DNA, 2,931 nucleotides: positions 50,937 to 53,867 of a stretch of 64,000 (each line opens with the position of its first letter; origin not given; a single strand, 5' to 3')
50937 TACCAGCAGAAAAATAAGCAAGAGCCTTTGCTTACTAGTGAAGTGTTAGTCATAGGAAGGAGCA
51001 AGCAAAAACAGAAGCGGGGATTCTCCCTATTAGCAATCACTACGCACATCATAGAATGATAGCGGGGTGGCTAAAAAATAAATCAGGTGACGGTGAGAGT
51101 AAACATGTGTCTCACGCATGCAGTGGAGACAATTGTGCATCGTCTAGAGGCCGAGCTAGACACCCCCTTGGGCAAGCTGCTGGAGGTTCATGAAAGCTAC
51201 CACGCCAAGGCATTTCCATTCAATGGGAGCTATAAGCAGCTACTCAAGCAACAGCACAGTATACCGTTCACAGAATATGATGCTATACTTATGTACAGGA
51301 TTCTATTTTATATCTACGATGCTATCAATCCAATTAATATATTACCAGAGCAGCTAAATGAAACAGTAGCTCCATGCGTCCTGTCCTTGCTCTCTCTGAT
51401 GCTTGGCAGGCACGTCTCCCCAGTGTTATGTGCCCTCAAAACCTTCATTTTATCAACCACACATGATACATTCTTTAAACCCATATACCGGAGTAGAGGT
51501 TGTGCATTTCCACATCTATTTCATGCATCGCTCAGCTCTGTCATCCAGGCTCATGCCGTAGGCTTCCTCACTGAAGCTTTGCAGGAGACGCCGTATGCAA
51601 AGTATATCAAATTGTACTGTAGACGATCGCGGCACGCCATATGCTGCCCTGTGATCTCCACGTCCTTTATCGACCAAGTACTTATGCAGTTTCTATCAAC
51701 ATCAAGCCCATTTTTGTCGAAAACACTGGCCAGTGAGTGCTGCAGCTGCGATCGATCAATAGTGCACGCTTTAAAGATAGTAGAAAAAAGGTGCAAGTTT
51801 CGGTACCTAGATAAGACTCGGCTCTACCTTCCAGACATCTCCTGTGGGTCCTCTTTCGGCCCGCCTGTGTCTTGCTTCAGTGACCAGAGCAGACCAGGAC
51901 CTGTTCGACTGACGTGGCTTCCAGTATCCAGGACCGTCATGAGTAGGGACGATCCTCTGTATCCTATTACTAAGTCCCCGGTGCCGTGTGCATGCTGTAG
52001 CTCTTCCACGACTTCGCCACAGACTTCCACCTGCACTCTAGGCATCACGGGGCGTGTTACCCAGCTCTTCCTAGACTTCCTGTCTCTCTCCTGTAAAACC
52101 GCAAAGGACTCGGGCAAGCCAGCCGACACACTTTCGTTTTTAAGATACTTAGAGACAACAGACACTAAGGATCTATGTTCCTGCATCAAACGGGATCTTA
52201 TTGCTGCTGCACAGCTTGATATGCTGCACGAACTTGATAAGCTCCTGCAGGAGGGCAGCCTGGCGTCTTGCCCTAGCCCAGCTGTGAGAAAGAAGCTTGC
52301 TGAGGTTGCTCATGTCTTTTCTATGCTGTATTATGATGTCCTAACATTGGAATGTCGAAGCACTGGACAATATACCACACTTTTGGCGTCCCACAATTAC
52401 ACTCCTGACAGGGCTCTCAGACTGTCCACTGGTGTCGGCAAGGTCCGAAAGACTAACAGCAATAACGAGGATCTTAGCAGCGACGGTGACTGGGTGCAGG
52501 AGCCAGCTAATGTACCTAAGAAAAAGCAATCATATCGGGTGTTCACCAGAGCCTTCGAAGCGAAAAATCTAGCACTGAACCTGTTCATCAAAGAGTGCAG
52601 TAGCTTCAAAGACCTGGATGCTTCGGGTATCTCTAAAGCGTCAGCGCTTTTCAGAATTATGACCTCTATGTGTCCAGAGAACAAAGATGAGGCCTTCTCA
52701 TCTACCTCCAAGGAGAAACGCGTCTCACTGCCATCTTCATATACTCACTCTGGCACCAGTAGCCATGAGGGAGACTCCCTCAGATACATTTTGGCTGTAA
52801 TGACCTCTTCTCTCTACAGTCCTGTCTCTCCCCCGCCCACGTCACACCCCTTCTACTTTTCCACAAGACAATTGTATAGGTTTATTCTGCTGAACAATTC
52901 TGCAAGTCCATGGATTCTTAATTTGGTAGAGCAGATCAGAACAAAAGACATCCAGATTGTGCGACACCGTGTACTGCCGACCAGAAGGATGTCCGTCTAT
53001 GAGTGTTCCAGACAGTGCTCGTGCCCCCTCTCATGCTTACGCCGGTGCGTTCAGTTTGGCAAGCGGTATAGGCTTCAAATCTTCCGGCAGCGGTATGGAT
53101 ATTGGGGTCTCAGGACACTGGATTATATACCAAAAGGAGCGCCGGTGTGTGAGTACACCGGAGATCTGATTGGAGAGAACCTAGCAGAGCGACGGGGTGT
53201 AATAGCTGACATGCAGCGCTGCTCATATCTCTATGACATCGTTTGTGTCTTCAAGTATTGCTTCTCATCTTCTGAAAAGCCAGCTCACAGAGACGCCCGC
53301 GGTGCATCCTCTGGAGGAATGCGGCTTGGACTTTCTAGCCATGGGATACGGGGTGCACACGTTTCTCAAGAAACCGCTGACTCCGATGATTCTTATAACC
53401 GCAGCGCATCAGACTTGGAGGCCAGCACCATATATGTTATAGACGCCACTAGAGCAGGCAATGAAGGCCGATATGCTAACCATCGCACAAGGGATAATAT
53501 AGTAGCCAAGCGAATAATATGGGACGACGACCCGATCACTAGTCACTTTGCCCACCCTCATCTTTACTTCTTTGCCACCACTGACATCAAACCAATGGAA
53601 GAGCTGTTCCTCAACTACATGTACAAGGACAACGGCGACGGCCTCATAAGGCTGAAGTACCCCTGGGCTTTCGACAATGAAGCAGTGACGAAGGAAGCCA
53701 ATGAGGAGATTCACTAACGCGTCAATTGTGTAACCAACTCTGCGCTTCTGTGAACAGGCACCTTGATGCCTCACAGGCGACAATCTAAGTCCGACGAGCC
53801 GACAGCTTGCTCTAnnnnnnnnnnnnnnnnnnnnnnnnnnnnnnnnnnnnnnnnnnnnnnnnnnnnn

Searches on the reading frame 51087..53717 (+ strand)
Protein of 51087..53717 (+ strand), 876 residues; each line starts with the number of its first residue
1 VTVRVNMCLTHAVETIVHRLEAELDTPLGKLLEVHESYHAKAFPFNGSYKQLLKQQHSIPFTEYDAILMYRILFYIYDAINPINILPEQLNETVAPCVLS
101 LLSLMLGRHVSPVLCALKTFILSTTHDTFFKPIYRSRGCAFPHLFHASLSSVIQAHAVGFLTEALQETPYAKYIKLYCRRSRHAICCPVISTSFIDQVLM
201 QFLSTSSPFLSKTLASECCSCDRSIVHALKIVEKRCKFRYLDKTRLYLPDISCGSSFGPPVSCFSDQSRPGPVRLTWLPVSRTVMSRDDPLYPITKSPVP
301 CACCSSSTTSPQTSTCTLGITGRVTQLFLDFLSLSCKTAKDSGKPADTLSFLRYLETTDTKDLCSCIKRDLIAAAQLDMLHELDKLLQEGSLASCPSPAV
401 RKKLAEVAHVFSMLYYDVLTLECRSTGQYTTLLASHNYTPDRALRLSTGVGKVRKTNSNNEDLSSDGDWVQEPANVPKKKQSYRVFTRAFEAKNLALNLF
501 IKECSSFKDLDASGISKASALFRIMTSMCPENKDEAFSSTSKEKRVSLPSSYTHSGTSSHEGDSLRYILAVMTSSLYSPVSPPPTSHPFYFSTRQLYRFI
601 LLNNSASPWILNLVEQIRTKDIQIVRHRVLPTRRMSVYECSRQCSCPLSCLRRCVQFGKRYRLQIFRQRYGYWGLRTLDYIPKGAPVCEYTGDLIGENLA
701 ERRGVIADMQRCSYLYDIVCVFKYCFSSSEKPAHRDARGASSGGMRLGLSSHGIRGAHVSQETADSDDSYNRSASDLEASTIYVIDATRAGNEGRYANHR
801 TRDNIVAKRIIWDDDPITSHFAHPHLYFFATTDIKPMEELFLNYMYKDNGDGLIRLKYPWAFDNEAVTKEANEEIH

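Call 9: search_protein_families(library=pfam, proteins=[window:51087-53717:+], max_evalue=0.01)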
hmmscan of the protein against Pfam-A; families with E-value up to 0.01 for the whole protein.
window:51087-53717:+ (876 aa): 1 family
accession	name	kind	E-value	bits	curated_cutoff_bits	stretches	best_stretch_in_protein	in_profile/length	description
PF00856.33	SET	-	4.1e-15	56.5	22.4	1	673-844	2-104/105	SET domain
